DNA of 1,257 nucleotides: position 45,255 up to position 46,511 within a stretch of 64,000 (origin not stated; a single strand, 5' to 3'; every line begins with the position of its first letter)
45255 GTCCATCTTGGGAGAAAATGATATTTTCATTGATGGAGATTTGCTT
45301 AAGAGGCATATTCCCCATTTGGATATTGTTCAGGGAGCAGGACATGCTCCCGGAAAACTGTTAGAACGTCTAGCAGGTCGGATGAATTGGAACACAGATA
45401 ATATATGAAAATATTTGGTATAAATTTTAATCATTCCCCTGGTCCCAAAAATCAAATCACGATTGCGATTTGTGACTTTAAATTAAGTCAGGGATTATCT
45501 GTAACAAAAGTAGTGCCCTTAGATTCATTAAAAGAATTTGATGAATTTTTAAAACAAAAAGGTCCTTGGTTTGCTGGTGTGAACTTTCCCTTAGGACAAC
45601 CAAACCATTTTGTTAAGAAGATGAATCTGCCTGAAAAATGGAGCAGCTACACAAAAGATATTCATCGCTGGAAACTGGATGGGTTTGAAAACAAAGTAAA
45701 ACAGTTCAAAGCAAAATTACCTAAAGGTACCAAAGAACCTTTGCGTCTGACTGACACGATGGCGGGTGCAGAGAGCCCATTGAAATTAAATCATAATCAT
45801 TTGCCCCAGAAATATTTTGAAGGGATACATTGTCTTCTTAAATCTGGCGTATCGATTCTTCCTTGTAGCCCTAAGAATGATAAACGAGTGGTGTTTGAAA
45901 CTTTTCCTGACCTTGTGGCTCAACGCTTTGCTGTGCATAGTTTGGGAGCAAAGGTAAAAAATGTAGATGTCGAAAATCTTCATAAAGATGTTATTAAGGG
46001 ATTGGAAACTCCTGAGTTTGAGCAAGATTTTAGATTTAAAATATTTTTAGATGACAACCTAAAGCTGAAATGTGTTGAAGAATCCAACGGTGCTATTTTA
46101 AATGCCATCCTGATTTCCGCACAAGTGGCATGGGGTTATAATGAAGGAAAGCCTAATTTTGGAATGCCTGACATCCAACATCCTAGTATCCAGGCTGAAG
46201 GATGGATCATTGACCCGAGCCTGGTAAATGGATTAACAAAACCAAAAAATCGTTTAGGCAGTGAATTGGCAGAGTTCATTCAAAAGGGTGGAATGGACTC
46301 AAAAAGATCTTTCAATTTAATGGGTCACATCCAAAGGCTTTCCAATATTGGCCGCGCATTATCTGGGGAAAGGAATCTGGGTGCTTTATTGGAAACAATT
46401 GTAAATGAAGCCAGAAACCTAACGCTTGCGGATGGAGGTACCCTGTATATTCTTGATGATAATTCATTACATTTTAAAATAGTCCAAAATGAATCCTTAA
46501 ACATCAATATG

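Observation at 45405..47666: Histidine kinase with a probably inactivated DUF429-like input domain, translationally coupled inside the biotin synthesis operon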

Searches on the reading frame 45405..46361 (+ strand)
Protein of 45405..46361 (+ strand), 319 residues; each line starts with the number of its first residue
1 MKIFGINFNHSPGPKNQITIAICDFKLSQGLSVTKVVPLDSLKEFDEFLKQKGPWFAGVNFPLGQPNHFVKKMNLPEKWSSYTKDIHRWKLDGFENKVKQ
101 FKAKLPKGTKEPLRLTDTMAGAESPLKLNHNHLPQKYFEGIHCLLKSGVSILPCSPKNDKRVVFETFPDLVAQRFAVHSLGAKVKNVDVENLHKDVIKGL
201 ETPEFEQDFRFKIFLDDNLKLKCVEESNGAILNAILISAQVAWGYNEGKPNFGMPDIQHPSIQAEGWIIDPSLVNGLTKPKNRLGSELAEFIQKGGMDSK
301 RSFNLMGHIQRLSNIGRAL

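Call 5: search_protein_families(library=pfam, proteins=[window:45405-46361:+], max_evalue=10)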
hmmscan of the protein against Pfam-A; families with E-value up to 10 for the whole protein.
seq(319 aa): 0 families

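Call 6: search_solved_structures(query=window:45405-46361:+, max_evalue=10)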
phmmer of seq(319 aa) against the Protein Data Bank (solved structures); distinct sequences matched with E-value up to 10: 0.

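Call 7: find_homologous_proteins(query=window:45405-46292:+, max_evalue=0.001)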
Query seq(296 aa) (296 aa): 13 proteins with E <= 0.001 among 489 candidates.
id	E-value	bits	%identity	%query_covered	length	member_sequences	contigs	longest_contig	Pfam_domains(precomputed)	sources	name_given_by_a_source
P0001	8.5e-115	401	78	76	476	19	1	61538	PF13185.13,PF01590.33,PF13492.13,PF00512.32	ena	-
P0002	2.7e-105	370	87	63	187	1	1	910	-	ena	-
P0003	1.2e-104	368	76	73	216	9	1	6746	-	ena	-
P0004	1.4e-94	335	83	60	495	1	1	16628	PF13185.13,PF01590.33,PF13492.13,PF00512.32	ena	-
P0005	2.6e-89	318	72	67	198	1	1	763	-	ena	-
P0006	4.0e-89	317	70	67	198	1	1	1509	-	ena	-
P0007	1.3e-88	315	70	67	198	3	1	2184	-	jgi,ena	jgi:hypothetical protein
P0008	3.9e-72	261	76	51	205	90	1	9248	PF02518.32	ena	-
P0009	4.6e-71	258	67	57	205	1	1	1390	-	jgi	jgi:hypothetical protein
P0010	2.8e-69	252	63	60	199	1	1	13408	-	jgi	jgi:hypothetical protein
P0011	2.2e-52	196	80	37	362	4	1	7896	PF13185.13,PF01590.33,PF13492.13,PF00512.32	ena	-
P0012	3.3e-43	166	33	93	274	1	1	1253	PF04250.20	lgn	-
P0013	9.3e-13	66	86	15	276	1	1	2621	PF13185.13,PF01590.33,PF13492.13,PF00512.32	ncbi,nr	ncbi:MAG: GAF domain-containing protein, partial [Nitrospina sp.]|nr:GAF domain-containing protein [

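Call 11: find_encoding_contigs(protein=P0001, flank=10000, max_places=4)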
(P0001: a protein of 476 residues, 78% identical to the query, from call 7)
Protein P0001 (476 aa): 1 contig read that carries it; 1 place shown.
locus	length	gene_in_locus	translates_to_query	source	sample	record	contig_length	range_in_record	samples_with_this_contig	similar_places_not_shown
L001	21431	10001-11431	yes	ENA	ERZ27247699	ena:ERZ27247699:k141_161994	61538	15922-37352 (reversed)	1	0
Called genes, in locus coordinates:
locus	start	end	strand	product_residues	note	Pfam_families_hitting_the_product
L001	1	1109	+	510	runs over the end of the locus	PF02321:OEP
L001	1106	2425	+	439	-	PF25917:BSH_RND, PF25973:BSH_CzcB (weak), PF25876:HH_MFP_RND (weak), PF25954:Beta-barrel_RND_2, PF25990:Beta-barrel_YknX (weak), PF25967:RND-MFP_C (weak)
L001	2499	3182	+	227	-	PF00005:ABC_tran, PF02463:SMC_N (faint), PF13304:AAA_21 (faint)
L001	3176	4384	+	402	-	PF12704:MacB_PCD, PF02687:FtsX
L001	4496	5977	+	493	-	PF04715:, PF00425:Chorismate_bind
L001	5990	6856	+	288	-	PF01063:Aminotran_4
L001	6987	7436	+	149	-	PF07603:Lcl_C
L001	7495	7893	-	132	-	-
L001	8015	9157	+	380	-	PF00155:Aminotran_1_2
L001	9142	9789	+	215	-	-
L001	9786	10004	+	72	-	-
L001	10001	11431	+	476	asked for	PF01590:GAF, PF13185:GAF_2, PF13492:GAF_3 (weak), PF00512:HisKA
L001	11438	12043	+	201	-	PF02518:HATPase_c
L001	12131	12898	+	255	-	PF00398:RrnaAD (weak), PF13489:Methyltransf_23, PF08241:Methyltransf_11, PF08242:Methyltransf_12, PF13649:Methyltransf_25, PF13847:Methyltransf_31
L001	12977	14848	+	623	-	PF20157:Maf_flag10_N (weak), PF01973:MptE-like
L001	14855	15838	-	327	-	PF08100:Dimerisation (weak), PF00891:Methyltransf_2, PF01209:Ubie_methyltran (weak), PF13489:Methyltransf_23 (faint), PF08241:Methyltransf_11, PF08242:Methyltransf_12, PF13649:Methyltransf_25, PF13847:Methyltransf_31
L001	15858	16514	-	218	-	-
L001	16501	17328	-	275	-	PF00515:TPR_1 (faint), PF07719:TPR_2 (faint), PF13174:TPR_6 (faint)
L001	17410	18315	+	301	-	PF00226:DnaJ, PF01556:DnaJ_C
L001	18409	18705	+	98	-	PF00111:Fer2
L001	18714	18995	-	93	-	PF13424:TPR_12 (weak)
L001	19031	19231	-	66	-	PF00515:TPR_1 (faint), PF07719:TPR_2 (faint), PF13424:TPR_12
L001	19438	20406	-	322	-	PF07719:TPR_2 (faint), PF13176:TPR_7 (faint), PF12895:ANAPC3 (faint), PF13424:TPR_12, PF00515:TPR_1 (faint), PF13181:TPR_8 (faint), PF13424:TPR_12 (weak)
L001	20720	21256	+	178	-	PF00156:Pribosyltran, PF14681:UPRTase (weak)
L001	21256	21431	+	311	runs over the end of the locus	PF02729:OTCace_N, PF00185:OTCace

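Call 12: find_encoding_contigs(protein=P0010, flank=10000, max_places=4)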
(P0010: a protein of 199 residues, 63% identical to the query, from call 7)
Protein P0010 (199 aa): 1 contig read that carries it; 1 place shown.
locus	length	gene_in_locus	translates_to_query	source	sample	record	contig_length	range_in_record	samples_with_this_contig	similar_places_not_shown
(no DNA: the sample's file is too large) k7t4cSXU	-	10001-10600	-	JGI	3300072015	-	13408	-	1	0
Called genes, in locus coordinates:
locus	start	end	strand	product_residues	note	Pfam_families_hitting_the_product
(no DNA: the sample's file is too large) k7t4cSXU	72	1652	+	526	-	PF02321:OEP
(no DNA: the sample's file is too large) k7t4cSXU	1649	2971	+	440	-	PF26002:Beta-barrel_AprE (faint), PF25917:BSH_RND, PF25954:Beta-barrel_RND_2 (weak), PF25990:Beta-barrel_YknX (weak), PF25967:RND-MFP_C (weak)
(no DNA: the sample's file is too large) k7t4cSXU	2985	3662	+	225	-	PF00005:ABC_tran, PF02463:SMC_N (faint)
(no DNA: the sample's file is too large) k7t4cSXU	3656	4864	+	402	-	PF12704:MacB_PCD, PF02687:FtsX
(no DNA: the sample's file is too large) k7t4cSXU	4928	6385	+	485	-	PF04715:, PF00425:Chorismate_bind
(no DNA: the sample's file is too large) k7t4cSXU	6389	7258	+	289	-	PF01063:Aminotran_4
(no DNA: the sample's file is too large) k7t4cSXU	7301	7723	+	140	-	PF07603:Lcl_C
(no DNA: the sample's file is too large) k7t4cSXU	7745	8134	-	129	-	-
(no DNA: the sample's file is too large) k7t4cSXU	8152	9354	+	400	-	PF00155:Aminotran_1_2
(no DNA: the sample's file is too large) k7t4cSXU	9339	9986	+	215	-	-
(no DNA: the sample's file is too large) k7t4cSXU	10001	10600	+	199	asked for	-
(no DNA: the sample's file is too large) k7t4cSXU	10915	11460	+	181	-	PF13185:GAF_2, PF01590:GAF, PF13492:GAF_3 (weak)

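Call 13: find_encoding_contigs(protein=P0004, flank=10000, max_places=4)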
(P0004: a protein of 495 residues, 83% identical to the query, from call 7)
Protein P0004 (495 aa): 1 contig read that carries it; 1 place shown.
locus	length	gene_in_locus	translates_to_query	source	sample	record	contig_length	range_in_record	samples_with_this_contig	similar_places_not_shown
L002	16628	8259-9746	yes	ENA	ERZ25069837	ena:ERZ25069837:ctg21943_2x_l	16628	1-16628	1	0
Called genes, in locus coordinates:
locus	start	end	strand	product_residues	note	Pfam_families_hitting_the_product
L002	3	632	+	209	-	?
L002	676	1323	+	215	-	PF00005:ABC_tran, PF02463:SMC_N (weak), PF13304:AAA_21 (faint)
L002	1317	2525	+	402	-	PF12704:MacB_PCD, PF02687:FtsX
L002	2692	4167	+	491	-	PF04715:, PF00425:Chorismate_bind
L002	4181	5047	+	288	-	PF01063:Aminotran_4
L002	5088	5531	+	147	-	PF07603:Lcl_C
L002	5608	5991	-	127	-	-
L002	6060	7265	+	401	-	PF00155:Aminotran_1_2, PF01053:Cys_Met_Meta_PP (weak)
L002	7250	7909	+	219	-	-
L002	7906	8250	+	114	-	-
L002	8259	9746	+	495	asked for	PF01590:GAF, PF13185:GAF_2, PF13492:GAF_3 (faint), PF00512:HisKA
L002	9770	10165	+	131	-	PF02518:HATPase_c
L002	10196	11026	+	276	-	PF13489:Methyltransf_23, PF13847:Methyltransf_31 (weak), PF08241:Methyltransf_11, PF08242:Methyltransf_12, PF13649:Methyltransf_25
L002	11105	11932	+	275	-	PF01973:MptE-like (faint), PF20157:Maf_flag10_N (weak)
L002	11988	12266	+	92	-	PF01527:HTH_Tnp_1, PF13518:HTH_28 (weak)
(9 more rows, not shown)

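Call 16: search_protein_representatives(protein=window:45405-46304:+)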
Query: 300 residues. Proteins with E-value up to 0.001 (for the whole library): 529; up to 1e-10: 322; up to 1e-30: 50. The best 150 are listed.
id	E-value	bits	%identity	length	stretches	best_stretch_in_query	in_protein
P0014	3.5e-68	246.5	43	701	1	1-278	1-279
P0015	4.4e-61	223.2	38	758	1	1-287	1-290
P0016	9.6e-57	209.0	39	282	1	1-273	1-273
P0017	7.6e-54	199.4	37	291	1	1-281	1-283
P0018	5.3e-48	180.3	59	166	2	84-218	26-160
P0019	1.8e-46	175.2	34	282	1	1-272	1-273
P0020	2.2e-44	168.4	35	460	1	1-275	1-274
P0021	7.2e-44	166.7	32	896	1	1-273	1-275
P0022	1.1e-41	159.5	32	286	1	1-275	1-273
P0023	3.7e-41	157.8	32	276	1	1-274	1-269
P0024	1.3e-40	156.0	35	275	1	1-276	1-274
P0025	2.8e-40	154.9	31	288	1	1-275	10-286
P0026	3.7e-40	154.5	33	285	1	1-274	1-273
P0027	4.7e-40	154.2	32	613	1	1-285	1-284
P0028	6.2e-40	153.8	32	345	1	1-273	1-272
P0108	7.1e-27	110.9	27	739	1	1-277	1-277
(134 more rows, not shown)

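Call 26: find_related_loci(query=A2, collection=genome_contigs, flank=10000)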
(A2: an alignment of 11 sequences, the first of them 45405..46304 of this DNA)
Query A2 (300 aa) in genome_contigs; peptide patterns used: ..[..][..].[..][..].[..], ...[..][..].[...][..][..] (x = any residue, [..] = any of these).
276 stretches matched a pattern; 248 encode a relative of the query (tblastn E <= 1e-3); the best 80 are kept; 80 distinct loci.
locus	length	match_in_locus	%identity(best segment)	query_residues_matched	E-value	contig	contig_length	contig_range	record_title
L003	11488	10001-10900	90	1-300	0e+0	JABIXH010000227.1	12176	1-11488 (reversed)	MAG: Nitrospina sp. isolate SI073_bin113 k141_2386290, whole genome shotgun sequence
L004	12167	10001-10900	78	1-300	7e-164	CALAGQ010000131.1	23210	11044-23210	MAG TPA_asm: uncultured Nitrospina sp. isolate ERR2206756_bin.76_CONCOCT_v1.1_MAG genome assembly, contig: ERZ887841.863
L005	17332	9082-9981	76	1-300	1e-160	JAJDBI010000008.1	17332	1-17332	MAG: Nitrospinaceae bacterium isolate OFTM91 OFTM91_7, whole genome shotgun sequence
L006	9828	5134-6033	77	1-300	2e-159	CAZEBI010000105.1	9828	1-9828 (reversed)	MAG TPA_asm: uncultured Nitrospina sp. isolate SRP215229_co1_186 genome assembly, contig: NODE_4731_length_9828_cov_13.8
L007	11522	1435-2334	77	1-300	5e-159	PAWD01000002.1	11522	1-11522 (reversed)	MAG: Thaumarchaeota archaeon isolate SAT137 143883, whole genome shotgun sequence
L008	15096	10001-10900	75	1-300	4e-158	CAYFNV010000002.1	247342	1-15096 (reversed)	MAG TPA_asm: uncultured Nitrospina sp. isolate ERP019367_co1_61 genome assembly, contig: NODE_59_length_247342_cov_27.26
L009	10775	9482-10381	77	1-300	6e-158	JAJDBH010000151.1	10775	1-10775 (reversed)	MAG: Nitrospinaceae bacterium isolate OFTM387 OFTM387_150, whole genome shotgun sequence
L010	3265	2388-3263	76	1-292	1e-159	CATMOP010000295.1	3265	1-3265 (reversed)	MAG: uncultured Nitrospina sp. isolate SRR3967319_bin.10_MetaWRAP_v1.3_MAG genome assembly, contig: ERZ508525.10301, who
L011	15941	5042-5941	74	1-300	1e-152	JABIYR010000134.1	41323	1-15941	MAG: Nitrospina sp. isolate SI073_bin146 k141_874159, whole genome shotgun sequence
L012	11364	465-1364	67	1-300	3e-138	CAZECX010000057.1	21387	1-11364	MAG TPA_asm: uncultured Nitrospina sp. isolate binchicken_co46_167 genome assembly, contig: NODE_4532_length_21387_cov_6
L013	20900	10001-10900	65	1-300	3e-134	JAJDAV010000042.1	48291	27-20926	MAG: Nitrospinaceae bacterium isolate OFTM135 OFTM135_41, whole genome shotgun sequence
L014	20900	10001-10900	65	1-300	4e-132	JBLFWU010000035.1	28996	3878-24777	MAG: Nitrospinales bacterium isolate 3300053785_124 Ga0535658_0002969, whole genome shotgun sequence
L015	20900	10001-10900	65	1-300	2e-131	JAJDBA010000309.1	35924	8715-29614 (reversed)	MAG: Nitrospinaceae bacterium isolate OFTM251 OFTM251_308, whole genome shotgun sequence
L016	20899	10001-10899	76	1-300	3e-133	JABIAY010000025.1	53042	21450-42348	MAG: Nitrospina sp. isolate SI048_bin14 k141_384780, whole genome shotgun sequence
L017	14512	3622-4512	41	1-300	5e-75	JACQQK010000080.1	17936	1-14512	MAG: Nitrospinota bacterium isolate NC_groundwater_1331_Ag_S-0.2um_58_131 S_p2_S4_coassembly_k141_1299611, whole genome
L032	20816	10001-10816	34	1-271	1e-51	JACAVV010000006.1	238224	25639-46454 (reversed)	MAG: Nitrospina sp. isolate MSP contig2, whole genome shotgun sequence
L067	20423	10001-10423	59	1-140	6e-42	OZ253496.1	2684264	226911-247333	MAG: Nitrospinales bacterium isolate df65dd65-b23d-4177-8dc5-9078cc071d11 genome assembly, chromosome: 1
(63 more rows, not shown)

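Call 32: predict_structure(alignment_id=A1)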
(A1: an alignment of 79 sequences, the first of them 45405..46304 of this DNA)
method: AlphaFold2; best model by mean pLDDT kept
length: 300 residues; sequences in the alignment: 79
mean_pLDDT: 91.3   pTM: 0.89
mean pLDDT of the five models: 91.3, 91.0, 90.7, 90.7, 90.3
residues with pLDDT >= 90: 248; 70-90: 19; 50-70: 28; < 50: 5
segments of 3 or more residues with pLDDT < 50: 296-300
pLDDT, mean of each block of 10 residues (from residue 1): 97 95 97 98 98 98 98 97 97 97 97 96 93 93 97 97 97 82 71 95 96 98 96 98 95 90 96 76 56 49
secondary structure, 60 per line:
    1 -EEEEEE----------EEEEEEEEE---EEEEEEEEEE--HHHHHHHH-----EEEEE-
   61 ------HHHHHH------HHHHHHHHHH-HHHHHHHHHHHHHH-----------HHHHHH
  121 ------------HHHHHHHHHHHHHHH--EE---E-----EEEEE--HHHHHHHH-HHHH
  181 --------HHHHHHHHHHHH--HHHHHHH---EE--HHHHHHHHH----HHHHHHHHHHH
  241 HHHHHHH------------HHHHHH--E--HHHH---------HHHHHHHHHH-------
elements in order: E2-7 E18-26 E30-39 H42-49 E55-59 H67-72 H79-88 H90-103 H115-120 H133-147 E161-165 H168-175 H177-180 H189-200 H203-209 H217-225 H230-247 H260-265 H271-274 H284-293

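Call 54: find_encoding_contigs(protein=P0014, flank=8000, max_places=3)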
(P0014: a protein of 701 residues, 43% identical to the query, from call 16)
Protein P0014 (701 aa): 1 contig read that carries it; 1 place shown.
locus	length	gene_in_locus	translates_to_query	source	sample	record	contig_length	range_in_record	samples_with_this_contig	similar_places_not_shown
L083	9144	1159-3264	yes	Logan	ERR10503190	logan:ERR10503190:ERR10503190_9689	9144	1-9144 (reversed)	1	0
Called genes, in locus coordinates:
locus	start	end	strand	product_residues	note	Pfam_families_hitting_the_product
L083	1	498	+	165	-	?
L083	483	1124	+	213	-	-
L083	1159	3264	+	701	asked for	PF00989:PAS, PF08448:PAS_4, PF13426:PAS_9, PF08447:PAS_3, PF00512:HisKA, PF02518:HATPase_c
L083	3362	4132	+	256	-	PF13489:Methyltransf_23, PF13847:Methyltransf_31 (weak), PF08241:Methyltransf_11, PF08242:Methyltransf_12, PF13649:Methyltransf_25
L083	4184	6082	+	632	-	PF20157:Maf_flag10_N (faint), PF01973:MptE-like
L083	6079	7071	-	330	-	PF08100:Dimerisation, PF00891:Methyltransf_2, PF05175:MTS, PF08241:Methyltransf_11, PF08242:Methyltransf_12, PF13649:Methyltransf_25, PF13847:Methyltransf_31, PF01739:CheR (faint)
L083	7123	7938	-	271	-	PF13174:TPR_6 (faint), PF13424:TPR_12 (faint), PF13525:YfiO (weak), PF00515:TPR_1 (faint), PF07719:TPR_2 (faint), PF13181:TPR_8 (faint), PF13432:TPR_16 (weak)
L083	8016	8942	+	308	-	PF00226:DnaJ, PF01556:DnaJ_C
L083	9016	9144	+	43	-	?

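Call 55: find_encoding_contigs(protein=P0108, flank=8000, max_places=3)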
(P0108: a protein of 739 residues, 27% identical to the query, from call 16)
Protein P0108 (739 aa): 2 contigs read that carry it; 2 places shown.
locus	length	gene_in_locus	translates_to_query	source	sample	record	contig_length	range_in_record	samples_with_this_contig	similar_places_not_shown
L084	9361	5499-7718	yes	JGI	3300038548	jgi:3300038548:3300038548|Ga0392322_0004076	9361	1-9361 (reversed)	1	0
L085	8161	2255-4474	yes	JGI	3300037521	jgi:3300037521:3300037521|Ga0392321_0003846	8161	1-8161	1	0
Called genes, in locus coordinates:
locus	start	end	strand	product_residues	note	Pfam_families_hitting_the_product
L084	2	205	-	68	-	?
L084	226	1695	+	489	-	PF04715:, PF00425:Chorismate_bind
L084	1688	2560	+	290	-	PF01063:Aminotran_4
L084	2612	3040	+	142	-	PF07603:Lcl_C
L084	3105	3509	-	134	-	-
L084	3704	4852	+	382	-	PF00155:Aminotran_1_2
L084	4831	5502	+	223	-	-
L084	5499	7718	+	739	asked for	PF01590:GAF, PF13185:GAF_2, PF13492:GAF_3, PF00512:HisKA, PF02518:HATPase_c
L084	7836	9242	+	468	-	PF13483:Lactamase_B_3, PF12706:Lactamase_B_2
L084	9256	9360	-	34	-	?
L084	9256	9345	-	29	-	-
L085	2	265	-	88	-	?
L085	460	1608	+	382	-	PF00155:Aminotran_1_2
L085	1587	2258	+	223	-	-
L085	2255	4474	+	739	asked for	PF01590:GAF, PF13185:GAF_2, PF13492:GAF_3, PF00512:HisKA, PF02518:HATPase_c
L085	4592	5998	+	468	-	PF13483:Lactamase_B_3, PF12706:Lactamase_B_2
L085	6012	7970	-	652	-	-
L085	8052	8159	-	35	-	?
